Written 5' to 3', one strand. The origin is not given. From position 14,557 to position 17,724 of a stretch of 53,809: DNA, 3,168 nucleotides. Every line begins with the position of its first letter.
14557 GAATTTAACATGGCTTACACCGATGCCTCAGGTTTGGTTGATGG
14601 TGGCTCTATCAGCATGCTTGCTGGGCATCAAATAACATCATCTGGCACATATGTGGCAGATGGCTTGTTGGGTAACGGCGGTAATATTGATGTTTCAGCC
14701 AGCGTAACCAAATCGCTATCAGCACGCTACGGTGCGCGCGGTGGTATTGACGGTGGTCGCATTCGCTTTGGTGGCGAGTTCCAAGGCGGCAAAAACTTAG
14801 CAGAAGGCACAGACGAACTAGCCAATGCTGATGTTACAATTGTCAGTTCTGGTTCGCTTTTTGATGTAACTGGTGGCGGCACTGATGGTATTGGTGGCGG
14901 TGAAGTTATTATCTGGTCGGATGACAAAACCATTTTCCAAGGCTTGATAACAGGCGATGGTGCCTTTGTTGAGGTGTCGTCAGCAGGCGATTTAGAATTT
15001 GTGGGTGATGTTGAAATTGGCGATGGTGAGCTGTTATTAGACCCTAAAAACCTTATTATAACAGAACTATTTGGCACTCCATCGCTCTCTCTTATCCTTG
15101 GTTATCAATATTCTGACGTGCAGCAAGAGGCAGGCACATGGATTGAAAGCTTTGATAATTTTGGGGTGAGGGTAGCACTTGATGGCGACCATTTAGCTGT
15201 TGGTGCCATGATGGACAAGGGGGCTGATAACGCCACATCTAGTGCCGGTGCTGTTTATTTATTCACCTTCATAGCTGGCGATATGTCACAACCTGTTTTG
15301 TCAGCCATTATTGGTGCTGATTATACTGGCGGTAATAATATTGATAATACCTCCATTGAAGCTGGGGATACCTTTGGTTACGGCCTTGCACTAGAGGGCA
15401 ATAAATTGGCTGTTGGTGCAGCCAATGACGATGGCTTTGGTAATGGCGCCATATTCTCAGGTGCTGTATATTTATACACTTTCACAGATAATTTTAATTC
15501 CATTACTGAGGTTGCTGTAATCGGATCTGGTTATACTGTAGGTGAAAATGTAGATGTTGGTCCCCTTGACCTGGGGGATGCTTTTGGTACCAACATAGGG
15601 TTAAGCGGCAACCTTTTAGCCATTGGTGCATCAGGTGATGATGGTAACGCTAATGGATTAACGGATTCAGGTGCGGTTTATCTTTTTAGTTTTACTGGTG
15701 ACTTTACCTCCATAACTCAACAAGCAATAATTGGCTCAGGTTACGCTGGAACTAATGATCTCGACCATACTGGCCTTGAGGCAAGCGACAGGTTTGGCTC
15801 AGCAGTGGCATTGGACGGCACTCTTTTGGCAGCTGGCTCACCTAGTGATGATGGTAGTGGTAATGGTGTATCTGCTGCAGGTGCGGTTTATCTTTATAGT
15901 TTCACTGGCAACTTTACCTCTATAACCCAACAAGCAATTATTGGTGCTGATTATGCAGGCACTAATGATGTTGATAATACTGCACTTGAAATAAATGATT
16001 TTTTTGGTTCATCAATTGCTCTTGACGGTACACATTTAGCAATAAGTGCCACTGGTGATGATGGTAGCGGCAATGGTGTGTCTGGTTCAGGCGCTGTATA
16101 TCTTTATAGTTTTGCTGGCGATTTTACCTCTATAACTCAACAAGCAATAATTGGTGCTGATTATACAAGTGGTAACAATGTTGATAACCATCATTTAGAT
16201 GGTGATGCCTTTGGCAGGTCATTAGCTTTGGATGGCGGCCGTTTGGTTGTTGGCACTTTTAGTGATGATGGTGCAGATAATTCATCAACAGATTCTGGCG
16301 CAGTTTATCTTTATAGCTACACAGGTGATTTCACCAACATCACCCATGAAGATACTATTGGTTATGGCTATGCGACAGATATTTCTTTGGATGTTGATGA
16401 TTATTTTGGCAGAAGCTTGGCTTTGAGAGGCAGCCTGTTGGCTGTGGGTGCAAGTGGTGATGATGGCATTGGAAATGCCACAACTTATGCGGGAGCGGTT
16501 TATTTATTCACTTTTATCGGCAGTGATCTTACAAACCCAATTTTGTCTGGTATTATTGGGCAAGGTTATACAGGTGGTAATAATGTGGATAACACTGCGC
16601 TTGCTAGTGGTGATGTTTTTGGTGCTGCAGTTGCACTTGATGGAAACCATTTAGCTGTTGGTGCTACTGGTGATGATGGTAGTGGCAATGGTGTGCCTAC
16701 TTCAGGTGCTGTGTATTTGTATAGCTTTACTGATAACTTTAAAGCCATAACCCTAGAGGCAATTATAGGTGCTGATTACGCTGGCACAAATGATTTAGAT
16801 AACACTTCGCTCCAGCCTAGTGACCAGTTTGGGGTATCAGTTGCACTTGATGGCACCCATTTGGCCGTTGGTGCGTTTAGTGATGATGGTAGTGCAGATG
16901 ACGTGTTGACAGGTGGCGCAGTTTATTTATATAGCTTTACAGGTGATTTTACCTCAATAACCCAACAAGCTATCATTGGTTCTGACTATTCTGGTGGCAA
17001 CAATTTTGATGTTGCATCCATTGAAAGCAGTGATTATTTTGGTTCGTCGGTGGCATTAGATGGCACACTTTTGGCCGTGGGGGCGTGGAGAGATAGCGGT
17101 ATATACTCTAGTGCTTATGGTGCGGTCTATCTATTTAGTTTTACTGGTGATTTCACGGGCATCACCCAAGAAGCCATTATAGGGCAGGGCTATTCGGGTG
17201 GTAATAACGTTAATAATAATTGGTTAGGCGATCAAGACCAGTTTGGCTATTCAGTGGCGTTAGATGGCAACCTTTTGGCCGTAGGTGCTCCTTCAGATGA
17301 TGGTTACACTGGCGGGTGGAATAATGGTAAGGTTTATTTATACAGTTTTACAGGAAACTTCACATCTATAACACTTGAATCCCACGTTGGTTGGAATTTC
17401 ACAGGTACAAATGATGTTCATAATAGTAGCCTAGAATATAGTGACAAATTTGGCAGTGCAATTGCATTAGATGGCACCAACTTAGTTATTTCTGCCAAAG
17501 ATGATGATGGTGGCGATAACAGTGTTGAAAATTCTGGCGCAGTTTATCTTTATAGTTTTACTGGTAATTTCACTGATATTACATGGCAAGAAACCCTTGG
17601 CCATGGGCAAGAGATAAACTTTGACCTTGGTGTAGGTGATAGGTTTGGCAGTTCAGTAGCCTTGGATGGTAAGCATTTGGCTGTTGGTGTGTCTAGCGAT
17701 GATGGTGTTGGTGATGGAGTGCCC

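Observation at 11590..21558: Two-partner secretion system whose passenger is built from FG-GAP beta-propeller blades instead of filamentous-haemagglutinin repeats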

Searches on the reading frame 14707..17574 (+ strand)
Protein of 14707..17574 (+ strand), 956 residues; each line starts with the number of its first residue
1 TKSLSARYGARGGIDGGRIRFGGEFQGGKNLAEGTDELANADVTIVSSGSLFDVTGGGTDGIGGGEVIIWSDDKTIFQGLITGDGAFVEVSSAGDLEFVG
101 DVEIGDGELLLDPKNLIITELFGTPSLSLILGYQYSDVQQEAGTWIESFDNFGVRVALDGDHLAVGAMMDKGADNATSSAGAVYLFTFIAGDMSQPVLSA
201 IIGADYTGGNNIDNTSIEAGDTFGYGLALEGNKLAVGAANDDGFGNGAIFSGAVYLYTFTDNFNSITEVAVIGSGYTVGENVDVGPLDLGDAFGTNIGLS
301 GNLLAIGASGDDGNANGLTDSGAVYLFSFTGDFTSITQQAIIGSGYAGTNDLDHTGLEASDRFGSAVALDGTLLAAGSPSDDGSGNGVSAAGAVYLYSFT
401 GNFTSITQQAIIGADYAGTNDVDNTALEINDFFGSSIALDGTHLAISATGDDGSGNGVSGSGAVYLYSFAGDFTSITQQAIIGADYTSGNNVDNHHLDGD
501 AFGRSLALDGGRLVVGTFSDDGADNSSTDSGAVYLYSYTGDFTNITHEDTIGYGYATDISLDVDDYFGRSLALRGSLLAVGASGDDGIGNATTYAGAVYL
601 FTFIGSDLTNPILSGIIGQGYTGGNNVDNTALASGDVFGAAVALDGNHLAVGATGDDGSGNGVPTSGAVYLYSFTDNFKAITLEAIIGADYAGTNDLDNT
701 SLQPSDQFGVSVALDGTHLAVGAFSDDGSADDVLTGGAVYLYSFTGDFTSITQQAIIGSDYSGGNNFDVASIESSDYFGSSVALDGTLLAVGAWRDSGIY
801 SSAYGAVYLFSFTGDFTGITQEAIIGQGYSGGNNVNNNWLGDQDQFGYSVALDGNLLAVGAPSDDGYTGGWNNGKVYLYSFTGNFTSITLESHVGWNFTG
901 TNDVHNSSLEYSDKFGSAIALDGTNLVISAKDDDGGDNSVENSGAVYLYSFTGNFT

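Call 27: find_related_loci(query=A2, collection=genome_contigs, flank=10000)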
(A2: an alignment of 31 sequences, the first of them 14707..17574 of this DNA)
Query A2 (956 aa) in genome_contigs; peptide patterns used: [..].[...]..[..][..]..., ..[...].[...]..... (x = any residue, [..] = any of these).
600 stretches matched a pattern (row limit reached: there are more); 526 encode a relative of the query (tblastn E <= 1e-3); the best 80 are kept; 80 distinct loci.
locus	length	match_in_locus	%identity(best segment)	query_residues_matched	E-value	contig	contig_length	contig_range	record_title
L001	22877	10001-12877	52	2-956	0e+0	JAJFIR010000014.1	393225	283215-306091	MAG: Emcibacteraceae bacterium isolate OFTM144 OFTM144_13, whole genome shotgun sequence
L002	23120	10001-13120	46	2-954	0e+0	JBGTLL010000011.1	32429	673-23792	MAG: Parvularculaceae bacterium isolate JTS-RE336 k141_2098756, whole genome shotgun sequence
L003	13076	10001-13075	45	4-954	0e+0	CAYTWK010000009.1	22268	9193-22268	MAG TPA_asm: uncultured Caulobacteraceae bacterium isolate binchicken_co214_357 genome assembly, contig: NODE_2247_lengt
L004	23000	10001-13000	44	2-956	0e+0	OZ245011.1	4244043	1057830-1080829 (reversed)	MAG: Nitrospinaceae bacterium isolate 04370925-b84a-440d-9222-898c7f7ce6c7 genome assembly, chromosome: 1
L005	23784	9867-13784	46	2-954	0e+0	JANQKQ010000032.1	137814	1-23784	MAG: Rhizobiaceae bacterium isolate PL25a_bin.161 k99_599165, whole genome shotgun sequence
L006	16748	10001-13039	46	2-954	0e+0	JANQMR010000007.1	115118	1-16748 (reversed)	MAG: Woeseiaceae bacterium isolate PL25b_bin.32 k99_442608, whole genome shotgun sequence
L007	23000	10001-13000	46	2-956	0e+0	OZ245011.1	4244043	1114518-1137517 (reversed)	MAG: Nitrospinaceae bacterium isolate 04370925-b84a-440d-9222-898c7f7ce6c7 genome assembly, chromosome: 1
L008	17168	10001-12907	44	4-952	0e+0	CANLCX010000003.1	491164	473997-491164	uncultured Sphingomonadaceae bacterium isolate 3-68-G.fasta genome assembly, contig: NODE_3, whole genome shotgun sequen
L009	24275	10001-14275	45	1-953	0e+0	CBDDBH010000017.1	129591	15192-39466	MAG: Gammaproteobacteria bacterium isolate 61d1d6e5-7064-46a6-bc2b-d6b6240feebc genome assembly, contig: contig_17, whol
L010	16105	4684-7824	44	1-952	0e+0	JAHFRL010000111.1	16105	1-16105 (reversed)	MAG: Betaproteobacteria bacterium isolate nzgw573 NODE_649_length_16106_cov_12.739631, whole genome shotgun sequence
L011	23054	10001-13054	45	2-956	0e+0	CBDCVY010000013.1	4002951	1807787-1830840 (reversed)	MAG: Nitrospinaceae bacterium isolate b0709e44-287e-4b74-9289-be2073200a22 genome assembly, contig: contig_13, whole gen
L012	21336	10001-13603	42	4-956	1e-180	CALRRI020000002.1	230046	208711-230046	MAG: Hydrogenophaga intermedia isolate JJ-HU231-55-3-m1-bin243 genome assembly, contig: JJ-R21R-449-C5, whole genome sho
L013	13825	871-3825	43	2-952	2e-180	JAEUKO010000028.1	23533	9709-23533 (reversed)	MAG: Alphaproteobacteria bacterium isolate new MAG-97 NODE_28_length_23533_cov_3.961929, whole genome shotgun sequence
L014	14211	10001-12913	44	2-954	2e-180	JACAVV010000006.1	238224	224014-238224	MAG: Nitrospina sp. isolate MSP contig2, whole genome shotgun sequence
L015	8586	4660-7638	44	1-951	2e-180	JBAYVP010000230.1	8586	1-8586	MAG: Sulfuricellaceae bacterium isolate SO_2016_LW3_62 scaffold12495_LW162_2016, whole genome shotgun sequence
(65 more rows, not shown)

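Call 36: predict_structure(alignment_id=A2)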
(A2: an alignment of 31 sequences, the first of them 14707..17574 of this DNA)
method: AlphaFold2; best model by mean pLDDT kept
length: 956 residues; sequences in the alignment: 31
mean_pLDDT: 87.2   pTM: 0.56
mean pLDDT of the five models: 87.2, 86.4, 84.8, 84.0, 78.3
residues with pLDDT >= 90: 566; 70-90: 299; 50-70: 50; < 50: 41
segments of 3 or more residues with pLDDT < 50: 26-36, 120-144, 954-956
pLDDT, mean of each block of 10 residues (from residue 1): 76 82 58 52 77 76 81 81 89 80 86 69 44 36 65 96 96 83 89 78 81 89 97 97 91 97 91 94 93 97 98 91 97 95 92 92 97 98 91 97 95 92 94 98 97 87 97 95 91 87 96 95 80 93 90 67 88 94 85 91 71 82 77 95 97 94 93 90 95 90 95 97 92 91 94 95 91 93 97 87 86 95 92 87 91 96 76 90 93 81 79 93 91 76 85 47
secondary structure, 60 per line:
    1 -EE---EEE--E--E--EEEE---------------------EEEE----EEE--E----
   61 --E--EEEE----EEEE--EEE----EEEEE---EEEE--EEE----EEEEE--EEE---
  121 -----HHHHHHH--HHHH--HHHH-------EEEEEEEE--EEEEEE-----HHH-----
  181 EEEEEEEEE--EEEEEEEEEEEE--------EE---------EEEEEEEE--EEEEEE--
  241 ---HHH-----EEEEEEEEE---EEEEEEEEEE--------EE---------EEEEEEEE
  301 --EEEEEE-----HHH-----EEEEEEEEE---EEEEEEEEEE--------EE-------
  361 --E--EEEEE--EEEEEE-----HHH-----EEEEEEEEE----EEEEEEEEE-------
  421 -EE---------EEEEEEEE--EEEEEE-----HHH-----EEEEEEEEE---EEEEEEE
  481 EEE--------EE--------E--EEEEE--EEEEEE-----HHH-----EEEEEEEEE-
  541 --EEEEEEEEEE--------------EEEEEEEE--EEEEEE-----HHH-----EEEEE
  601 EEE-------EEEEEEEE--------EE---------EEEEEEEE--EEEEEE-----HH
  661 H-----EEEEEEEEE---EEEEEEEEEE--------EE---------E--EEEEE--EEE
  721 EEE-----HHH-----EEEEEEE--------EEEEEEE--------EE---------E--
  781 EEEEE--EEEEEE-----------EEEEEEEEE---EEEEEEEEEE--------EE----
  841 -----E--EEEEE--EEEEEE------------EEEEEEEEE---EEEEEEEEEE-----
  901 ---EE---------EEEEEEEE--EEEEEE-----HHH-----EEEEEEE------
elements in order (helices of 4 or more, strands of 3 or more residues): E7-9 E18-21 E43-46 E51-53 E66-69 E74-77 E80-82 E87-91 E95-98 E101-103 E108-112 E115-117 H126-132 H135-138 H141-144 E152-159 E162-167 E181-189 E192-203 E223-230 E233-238 E252-260 E264-273 E293-300 E303-308 E322-330 E334-343 E366-370 E373-378 E392-400 E405-413 E433-440 E443-448 E462-470 E474-483 E505-509 E512-517 E531-539 E543-552 E567-574 E577-582 E596-603 E611-618 E638-645 E648-653 E667-675 E679-688 E711-715 E718-723 E737-743 E752-758 E781-785 E788-793 E805-813 E817-826 E849-853 E856-861 E874-882 E886-895 E915-922 E925-930 E944-950
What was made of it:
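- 14182..15060 (+): Gly-rich beta-helix extension, aa 295-587, ending in the conserved 'LLLDPKN' landmark (aa 579). In AF2 model 1 the modelled part (aa 470-587) is mostly short beta-strands, with block pLDDT mostly 76-89 and a dip to 52-58 at aa 490-509 (call 36).
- Its pTM of 0.56 fits separate domains with a loosely defined relative orientation (call 36). The N-terminal lead-in (aa 589-613) is modelled with low confidence (call 36). The unit-6/unit-7 junction and the N-terminal lead-in have lower pLDDT (call 36).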

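Call 39: fold_search(model_id=the predicted structure, library=pdb)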
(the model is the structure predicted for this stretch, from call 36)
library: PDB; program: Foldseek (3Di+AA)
matches with E <= 10: 939; with E <= 0.001: 541
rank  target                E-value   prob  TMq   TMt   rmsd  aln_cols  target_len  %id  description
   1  4wk4_A                4.4e-16  1.00  0.21  0.42  21.9       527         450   16  Metal Ion and Ligand Binding of Integrin (released 2014-12-03)
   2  9ckv_A                5.8e-16  1.00  0.21  0.42  22.2       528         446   16  Cryo-EM structure of alpha5beta1 integrin in complex with NeoNectin (released 2024-07-17)
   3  4wjk_A                9.1e-16  1.00  0.21  0.42  22.3       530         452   16  Metal Ion and Ligand Binding of Integrin (released 2014-12-03)
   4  8tcg_A                1.6e-15  1.00  0.21  0.41  22.2       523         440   15  Integrin alpha-v beta-6 in complex with minibinder B6_BP_dslf (released 2023-09-27)
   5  8xen_A                1.7e-15  1.00  0.22  0.23  21.7       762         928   12  Cryo-EM structure of integrin ITGAV/ITGB3 complex, conformation 4 (released 2024-12-18)
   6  3v4v_C                1.9e-15  1.00  0.24  0.38  18.0       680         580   14  crystal structure of a4b7 headpiece complexed with Fab ACT-1 and RO0505376 (released 2012-01-11)
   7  9dia_A                2.1e-15  1.00  0.22  0.43  18.3       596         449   14  Cryo-EM structure of alpha5beta1 integrin in complex with NeoNectin candidate 2 (released 2025-06-18)
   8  8xfo_A                3.3e-15  1.00  0.22  0.27  22.8       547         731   14  Cryo-EM structure of integrin ITGAV, ITGB3 and CYCLO (RGDFK) complex, conformation 2 (released 2024-12-18)
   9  7nwl_A                3.7e-15  1.00  0.18  0.26  19.9       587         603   14  Cryo-EM structure of human integrin alpha5beta1 (open form) in complex with fibronectin and TS2/16 Fv-clasp (released 2021-06-02)
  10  5es4_G                3.9e-15  1.00  0.27  0.29  23.0       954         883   11  RE-REFINEMENT OF INTEGRIN ALPHAXBETA2 ECTODOMAIN IN THE CLOSED/BENT CONFORMATION (released 2016-03-02)
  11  9ef2_A                4.6e-15  1.00  0.21  0.41  22.2       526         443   16  Cryo-EM structure of alpha5beta1 integrin in complex with NeoNectin candidate 2, open conformation (released 2025-06-18)
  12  8xek_A                5.1e-15  1.00  0.20  0.31  24.1       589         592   14  Cryo-EM structure of integrin ITGAV/ITGB3 complex, conformation 2 (released 2024-12-18)
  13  4wk0_A                5.4e-15  1.00  0.21  0.42  21.4       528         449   16  Metal Ion and Ligand Binding of Integrin (released 2014-12-03)
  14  4irz_A                5.4e-15  1.00  0.28  0.42  17.7       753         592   12  Crystal structure of A4b7 headpiece complexed with Fab Natalizumab (released 2013-09-25)
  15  5ffg_A                6.4e-15  1.00  0.20  0.31  20.9       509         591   15  Crystal structure of integrin alpha V beta 6 head (released 2017-01-25)
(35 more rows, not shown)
